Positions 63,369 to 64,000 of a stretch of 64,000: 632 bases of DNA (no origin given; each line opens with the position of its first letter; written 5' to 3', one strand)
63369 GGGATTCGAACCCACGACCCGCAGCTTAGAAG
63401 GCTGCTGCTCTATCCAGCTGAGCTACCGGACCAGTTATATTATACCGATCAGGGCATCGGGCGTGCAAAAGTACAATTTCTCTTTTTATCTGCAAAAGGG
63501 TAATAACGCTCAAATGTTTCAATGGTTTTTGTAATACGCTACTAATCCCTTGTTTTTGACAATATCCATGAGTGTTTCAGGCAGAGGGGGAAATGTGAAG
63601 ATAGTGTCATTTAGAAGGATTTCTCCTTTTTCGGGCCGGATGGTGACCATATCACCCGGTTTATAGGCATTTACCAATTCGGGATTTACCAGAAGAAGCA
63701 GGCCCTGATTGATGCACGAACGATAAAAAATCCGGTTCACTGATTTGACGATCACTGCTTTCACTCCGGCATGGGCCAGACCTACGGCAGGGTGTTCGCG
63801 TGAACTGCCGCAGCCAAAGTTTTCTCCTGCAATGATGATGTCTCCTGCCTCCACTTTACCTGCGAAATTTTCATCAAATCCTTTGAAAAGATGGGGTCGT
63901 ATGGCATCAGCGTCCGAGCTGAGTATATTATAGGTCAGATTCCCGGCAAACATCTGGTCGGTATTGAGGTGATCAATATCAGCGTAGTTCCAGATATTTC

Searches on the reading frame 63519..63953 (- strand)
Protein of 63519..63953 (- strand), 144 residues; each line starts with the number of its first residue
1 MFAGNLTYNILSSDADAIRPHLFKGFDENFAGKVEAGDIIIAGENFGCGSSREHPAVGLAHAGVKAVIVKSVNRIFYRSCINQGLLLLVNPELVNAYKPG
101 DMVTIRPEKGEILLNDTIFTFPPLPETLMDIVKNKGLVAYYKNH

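Call 41: find_encoding_contigs(protein=window:63519-63953:-, flank=10000, max_places=6)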
Protein window:63519-63953:- (144 aa): no gene with exactly this product is on record in the collection.

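Call 84: search_protein_families(library=pfam, max_evalue=0.01, proteins=[window:63519-63953:-])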
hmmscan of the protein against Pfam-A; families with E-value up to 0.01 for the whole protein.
window:63519-63953:- (144 aa): 2 families
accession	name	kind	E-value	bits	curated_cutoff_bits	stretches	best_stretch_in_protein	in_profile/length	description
PF00694.25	Aconitase_C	-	9.2e-18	65.3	22.8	1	33-89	70-127/131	Aconitase C-terminal domain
PF06434.19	Aconitase_2_N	-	0.0067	16.6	27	0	66-137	95-166/204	Aconitate hydratase 2 N-terminus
